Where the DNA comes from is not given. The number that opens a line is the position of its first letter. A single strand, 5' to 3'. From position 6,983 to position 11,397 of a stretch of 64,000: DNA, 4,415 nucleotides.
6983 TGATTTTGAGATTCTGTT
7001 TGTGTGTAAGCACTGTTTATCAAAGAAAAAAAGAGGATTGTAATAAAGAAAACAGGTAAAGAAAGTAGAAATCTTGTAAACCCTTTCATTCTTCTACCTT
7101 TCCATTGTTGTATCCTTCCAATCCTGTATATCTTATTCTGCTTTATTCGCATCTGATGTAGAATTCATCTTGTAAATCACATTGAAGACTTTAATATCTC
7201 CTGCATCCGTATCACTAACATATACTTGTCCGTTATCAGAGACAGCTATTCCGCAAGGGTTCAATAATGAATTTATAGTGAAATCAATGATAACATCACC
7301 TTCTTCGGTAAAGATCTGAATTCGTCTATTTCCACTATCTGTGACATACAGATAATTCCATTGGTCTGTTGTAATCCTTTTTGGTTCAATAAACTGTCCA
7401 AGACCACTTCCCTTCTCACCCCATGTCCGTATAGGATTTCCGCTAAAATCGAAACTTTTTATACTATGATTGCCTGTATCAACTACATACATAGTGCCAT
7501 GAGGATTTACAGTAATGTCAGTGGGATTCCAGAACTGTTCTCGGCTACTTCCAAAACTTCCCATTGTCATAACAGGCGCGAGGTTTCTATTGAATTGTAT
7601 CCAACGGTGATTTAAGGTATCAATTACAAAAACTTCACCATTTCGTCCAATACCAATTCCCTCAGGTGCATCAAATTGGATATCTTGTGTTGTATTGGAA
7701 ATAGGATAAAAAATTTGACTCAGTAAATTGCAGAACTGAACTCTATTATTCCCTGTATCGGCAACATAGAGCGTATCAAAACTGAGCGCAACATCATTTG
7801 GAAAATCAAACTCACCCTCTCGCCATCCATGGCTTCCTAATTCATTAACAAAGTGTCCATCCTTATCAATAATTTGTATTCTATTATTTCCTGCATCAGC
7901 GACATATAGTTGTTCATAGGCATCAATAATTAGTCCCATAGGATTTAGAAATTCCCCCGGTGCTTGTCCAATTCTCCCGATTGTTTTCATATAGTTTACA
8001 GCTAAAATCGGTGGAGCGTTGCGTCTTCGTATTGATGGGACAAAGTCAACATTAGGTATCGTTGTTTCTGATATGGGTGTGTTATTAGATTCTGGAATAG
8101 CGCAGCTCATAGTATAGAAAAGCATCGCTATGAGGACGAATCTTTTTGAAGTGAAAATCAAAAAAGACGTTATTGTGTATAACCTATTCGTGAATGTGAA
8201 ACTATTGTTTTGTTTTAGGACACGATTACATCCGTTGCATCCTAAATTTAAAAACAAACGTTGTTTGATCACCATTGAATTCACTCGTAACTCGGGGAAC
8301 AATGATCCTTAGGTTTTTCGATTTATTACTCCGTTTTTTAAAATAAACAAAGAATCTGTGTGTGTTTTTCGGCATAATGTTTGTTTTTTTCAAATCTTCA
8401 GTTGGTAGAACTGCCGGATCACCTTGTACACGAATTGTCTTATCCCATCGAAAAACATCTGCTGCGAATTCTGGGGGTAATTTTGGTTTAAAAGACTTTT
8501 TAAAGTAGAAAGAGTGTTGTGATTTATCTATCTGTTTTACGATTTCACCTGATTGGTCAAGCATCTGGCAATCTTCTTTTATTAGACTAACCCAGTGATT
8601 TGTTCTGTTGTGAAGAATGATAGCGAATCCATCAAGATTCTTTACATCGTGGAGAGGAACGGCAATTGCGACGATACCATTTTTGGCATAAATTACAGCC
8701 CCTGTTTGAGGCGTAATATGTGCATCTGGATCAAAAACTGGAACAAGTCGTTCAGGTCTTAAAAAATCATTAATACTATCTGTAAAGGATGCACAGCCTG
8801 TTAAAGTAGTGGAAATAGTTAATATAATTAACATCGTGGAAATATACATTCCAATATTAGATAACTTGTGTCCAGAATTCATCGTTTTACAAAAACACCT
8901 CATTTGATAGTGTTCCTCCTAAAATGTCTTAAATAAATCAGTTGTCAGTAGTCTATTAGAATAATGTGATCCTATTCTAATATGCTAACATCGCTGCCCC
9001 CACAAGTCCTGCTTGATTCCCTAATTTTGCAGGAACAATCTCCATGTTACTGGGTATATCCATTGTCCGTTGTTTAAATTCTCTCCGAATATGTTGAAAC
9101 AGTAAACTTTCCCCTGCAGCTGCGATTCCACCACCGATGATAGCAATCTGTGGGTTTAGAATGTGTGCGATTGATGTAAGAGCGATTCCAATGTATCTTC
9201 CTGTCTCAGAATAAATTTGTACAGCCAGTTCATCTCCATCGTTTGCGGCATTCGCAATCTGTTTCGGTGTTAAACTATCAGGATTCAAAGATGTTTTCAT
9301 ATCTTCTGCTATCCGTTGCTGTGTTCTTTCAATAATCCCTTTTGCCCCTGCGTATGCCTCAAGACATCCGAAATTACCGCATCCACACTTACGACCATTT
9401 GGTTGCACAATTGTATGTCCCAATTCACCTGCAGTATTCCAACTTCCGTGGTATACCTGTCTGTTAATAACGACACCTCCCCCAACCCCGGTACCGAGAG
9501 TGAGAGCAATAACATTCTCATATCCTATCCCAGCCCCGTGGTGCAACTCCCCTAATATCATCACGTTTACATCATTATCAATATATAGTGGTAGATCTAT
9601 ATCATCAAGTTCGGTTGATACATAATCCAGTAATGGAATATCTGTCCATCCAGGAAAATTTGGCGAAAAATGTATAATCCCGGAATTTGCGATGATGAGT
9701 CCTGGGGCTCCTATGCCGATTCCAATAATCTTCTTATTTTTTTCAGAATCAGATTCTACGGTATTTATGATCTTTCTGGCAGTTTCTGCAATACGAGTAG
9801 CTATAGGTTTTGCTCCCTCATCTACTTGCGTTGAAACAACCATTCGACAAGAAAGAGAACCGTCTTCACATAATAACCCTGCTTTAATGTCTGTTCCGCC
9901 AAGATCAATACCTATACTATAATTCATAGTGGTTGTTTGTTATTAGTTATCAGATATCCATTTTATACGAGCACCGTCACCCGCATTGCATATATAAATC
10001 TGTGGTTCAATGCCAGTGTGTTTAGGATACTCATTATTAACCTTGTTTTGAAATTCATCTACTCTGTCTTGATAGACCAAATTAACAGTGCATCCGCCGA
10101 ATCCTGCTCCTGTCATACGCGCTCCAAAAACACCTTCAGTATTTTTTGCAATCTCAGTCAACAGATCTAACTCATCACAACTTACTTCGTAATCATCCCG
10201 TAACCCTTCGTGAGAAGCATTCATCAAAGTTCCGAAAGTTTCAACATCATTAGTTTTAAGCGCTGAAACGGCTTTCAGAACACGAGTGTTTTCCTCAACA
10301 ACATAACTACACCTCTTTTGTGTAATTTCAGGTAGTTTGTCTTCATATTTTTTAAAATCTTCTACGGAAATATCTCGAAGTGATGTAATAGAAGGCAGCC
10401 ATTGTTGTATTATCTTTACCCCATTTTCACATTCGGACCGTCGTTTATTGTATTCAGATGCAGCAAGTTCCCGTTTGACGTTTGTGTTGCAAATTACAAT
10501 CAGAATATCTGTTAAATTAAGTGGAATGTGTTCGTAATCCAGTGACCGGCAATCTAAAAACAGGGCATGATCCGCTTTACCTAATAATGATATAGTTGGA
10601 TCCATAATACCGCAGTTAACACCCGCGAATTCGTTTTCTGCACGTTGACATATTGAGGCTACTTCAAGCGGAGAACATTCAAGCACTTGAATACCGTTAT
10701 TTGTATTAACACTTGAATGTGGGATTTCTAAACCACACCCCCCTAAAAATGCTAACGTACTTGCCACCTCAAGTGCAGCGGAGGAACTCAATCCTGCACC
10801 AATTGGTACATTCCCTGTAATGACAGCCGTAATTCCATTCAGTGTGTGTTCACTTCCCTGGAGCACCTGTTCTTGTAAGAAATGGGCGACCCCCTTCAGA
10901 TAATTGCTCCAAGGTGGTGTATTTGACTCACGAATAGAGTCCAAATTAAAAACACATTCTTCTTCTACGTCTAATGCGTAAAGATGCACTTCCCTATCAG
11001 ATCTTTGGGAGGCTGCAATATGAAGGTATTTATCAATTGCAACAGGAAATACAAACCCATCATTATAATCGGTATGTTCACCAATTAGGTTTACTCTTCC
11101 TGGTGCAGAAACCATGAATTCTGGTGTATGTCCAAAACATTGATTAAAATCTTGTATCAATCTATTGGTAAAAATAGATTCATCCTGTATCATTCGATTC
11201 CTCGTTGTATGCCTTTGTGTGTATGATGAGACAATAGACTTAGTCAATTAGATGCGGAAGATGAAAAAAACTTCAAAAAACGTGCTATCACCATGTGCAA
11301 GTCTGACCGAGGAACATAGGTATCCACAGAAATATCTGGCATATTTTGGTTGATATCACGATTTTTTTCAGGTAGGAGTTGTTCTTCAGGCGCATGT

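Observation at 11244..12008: Degenerate AccD paralogue (zinc ribbon retained, catalytic glycines lost) translationally coupled to galK and a ROK kinase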

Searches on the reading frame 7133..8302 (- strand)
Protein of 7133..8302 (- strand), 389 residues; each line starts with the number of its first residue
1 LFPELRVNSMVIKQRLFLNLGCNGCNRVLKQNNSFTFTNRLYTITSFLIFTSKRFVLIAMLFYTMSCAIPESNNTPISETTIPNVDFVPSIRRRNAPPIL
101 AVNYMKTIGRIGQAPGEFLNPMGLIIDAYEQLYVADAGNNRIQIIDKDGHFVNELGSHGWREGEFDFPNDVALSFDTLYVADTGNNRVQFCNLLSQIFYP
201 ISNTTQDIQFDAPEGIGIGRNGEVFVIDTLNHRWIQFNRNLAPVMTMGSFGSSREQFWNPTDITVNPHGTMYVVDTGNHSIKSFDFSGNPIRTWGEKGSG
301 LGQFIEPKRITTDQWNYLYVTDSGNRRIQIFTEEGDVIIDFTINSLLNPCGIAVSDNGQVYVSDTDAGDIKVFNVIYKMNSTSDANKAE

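Call 27: search_protein_families(library=pfam, proteins=[window:7133-8302:-], max_evalue=0.001)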
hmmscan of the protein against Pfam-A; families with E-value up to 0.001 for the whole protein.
window:7133-8302:- (389 aa): 5 families
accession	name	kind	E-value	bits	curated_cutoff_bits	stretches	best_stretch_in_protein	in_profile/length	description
PF01436.27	NHL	-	6.4e-30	102.1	20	2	257-282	1-26/28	NHL repeat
PF25021.1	TEN_NHL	-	1.3e-10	41.2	27.1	0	344-366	139-161/357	Teneurin NHL domain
PF17170.10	DUF5128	-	4.3e-09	36.4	22.9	0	103-154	74-127/321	6-bladed beta-propeller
PF08450.18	SGL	-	2.3e-06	27.8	26.3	0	269-338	146-217/246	SMP-30/Gluconolactonase/LRE-like region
PF24684.1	Vgb_lyase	-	0.00037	19.9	50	0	260-363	183-281/290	Virginiamycin B lyase family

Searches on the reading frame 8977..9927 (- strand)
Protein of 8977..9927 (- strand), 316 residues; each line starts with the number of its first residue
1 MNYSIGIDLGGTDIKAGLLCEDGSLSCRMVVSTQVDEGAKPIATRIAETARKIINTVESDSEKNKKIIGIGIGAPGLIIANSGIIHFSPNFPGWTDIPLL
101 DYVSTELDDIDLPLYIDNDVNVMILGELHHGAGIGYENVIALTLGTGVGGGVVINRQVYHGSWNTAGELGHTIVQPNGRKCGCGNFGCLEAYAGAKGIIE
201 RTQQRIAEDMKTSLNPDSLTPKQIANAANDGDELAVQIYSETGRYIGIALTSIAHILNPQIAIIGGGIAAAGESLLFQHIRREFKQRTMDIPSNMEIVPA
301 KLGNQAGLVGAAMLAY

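Call 3: search_protein_families(library=pfam, proteins=[window:8977-9927:-], max_evalue=1)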
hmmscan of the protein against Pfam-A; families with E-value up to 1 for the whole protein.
window:8977-9927:- (316 aa): 3 families
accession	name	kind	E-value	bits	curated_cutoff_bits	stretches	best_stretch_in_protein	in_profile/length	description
PF00480.26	ROK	-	2e-68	231.5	22.9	1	5-315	2-291/294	ROK family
PF01869.26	BcrAD_BadFG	-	0.018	15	31.5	1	5-50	1-48/271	BadF/BadG/BcrA/BcrD ATPase family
PF09157.17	TruB-C_2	-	0.14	12.5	21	1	229-259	23-53/57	Pseudouridine synthase II TruB, C-terminal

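Call 4: search_protein_families(library=ncbifam, proteins=[window:8977-9927:-], max_evalue=1)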
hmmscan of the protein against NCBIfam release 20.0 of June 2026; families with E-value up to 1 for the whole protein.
window:8977-9927:- (316 aa): 14 families
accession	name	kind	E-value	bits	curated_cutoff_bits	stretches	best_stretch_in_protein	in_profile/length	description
TIGR00744.1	ROK_glcA_fam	subfamily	2e-73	247.4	260.35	1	5-316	1-309/318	ROK family glucokinase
NF047937.1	TransRegNagC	equivalog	4.1e-51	174.4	650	1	5-313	82-382/399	DNA-binding transcriptional regulator NagC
NF049930.1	TransRegMlc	equivalog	8.6e-50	170.2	530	1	25-314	104-389/405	sugar metabolism global transcriptional regulator Mlc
NF003461.0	PRK05082.1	subfamily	1.6e-35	122.9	283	1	5-315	4-286/291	N-acetylmannosamine kinase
NF047821.1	NactlManKinNanK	equivalog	1.5e-33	116.6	450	1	5-315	4-286/288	N-acetylmannosamine kinase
NF007251.0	PRK09698.1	equivalog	2.6e-33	115.6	253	1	2-315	6-296/304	allose kinase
NF009835.0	PRK13310.1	equivalog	7.8e-30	104.2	380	1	6-314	4-299/303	N-acetylglucosamine kinase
NF007108.0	PRK09557.1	equivalog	1.4e-29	103.4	443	1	4-314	3-299/303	fructokinase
NF045551.1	GK_Pyrobac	equivalog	2.9e-29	102.3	500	1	5-316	3-281/294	ATP-dependent glucokinase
NF042998.1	bglucokin_BglK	equivalog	1.1e-25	90.5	550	1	7-312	6-282/291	beta-glucoside kinase BglK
NF045942.1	PolPhglucPhase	equivalog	5.2e-18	65.7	250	2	4-175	2-157/242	polyphosphate--glucose phosphotransferase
NF009836.0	PRK13311.1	equivalog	2.3e-14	53.2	551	1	5-198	3-194/256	N-acetyl-D-glucosamine kinase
NF045550.1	FrctkaseScrK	equivalog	1.6e-11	44.2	400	1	44-286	35-253/293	fructokinase ScrK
NF046058.1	NagK_SO3507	equivalog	9e-05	22.1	370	1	222-286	214-277/295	N-acetylglucosamine kinase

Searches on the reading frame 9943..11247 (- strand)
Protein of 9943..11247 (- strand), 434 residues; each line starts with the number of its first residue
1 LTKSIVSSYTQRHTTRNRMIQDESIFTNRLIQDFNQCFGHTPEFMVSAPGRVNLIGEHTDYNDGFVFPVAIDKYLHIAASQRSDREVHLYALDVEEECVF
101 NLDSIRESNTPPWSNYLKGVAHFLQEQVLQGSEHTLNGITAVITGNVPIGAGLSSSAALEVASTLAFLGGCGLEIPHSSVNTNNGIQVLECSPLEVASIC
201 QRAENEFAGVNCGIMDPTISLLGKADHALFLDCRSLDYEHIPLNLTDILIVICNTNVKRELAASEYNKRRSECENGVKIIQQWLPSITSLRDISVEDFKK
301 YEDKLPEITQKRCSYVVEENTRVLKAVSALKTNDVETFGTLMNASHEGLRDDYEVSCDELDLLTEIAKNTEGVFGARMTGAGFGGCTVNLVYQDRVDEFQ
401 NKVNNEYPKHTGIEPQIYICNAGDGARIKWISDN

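Call 3: search_protein_families(library=pfam, proteins=[window:9943-11247:-], max_evalue=1)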
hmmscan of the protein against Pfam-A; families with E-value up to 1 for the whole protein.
window:9943-11247:- (434 aa): 5 families
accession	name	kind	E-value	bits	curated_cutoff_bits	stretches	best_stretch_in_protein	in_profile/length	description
PF10509.15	GalKase_gal_bdg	-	1.9e-22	79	23.1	1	33-80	2-48/49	Galactokinase galactose-binding signature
PF00288.32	GHMP_kinases_N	-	4.4e-16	59.3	22.3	1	115-224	1-87/87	GHMP kinases N terminal domain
PF08544.19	GHMP_kinases_C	-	4.3e-13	49.9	21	1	327-408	2-84/85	GHMP kinases C terminal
PF19549.4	DUF6072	-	0.13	12.8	27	1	117-164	21-67/129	Family of unknown function (DUF6072)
PF19353.4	DUF5930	-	0.22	11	27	1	260-328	120-185/320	Family of unknown function (DUF5930)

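Call 4: search_protein_families(library=ncbifam, proteins=[window:9943-11247:-], max_evalue=1)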
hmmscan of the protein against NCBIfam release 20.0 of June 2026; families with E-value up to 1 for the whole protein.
window:9943-11247:- (434 aa): 11 families
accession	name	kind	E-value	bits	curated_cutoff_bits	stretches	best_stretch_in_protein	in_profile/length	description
NF003705.0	PRK05322.1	equivalog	3.8e-124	414.3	385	1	28-427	4-385/388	galactokinase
NF003472.0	PRK05101.1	equivalog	1.8e-122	409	499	1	29-427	6-380/382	galactokinase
TIGR00131.1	gal_kin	equivalog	4.3e-121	404.5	226.65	1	29-427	3-386/388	galactokinase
NF003006.0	PRK03817.1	equivalog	3.3e-109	365.1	443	1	45-427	3-349/352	galactokinase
NF001816.0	PRK00555.1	equivalog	1e-66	225.4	509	1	47-427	6-360/363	galactokinase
TIGR00549.1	mevalon_kin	equivalog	2.6e-25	89.4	163.05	1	48-389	1-275/276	mevalonate kinase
NF003036.0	PRK03926.1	equivalog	5.9e-24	84.7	403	1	45-404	3-280/302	mevalonate kinase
NF049969.1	GlMnHpPKinHddA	equivalog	1.5e-05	24.7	600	2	327-405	240-318/338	D-glycero-D-manno-heptose 7-phosphate kinase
TIGR01920.1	Shik_kin_archae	equivalog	0.00077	18.9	126.85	1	136-180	66-111/266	shikimate kinase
TIGR00191.1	thrB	equivalog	0.0034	16.3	168.25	1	126-174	68-116/304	homoserine kinase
NF002288.1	PRK01212.1-4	equivalog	0.029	13.4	194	0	118-167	57-105/303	homoserine kinase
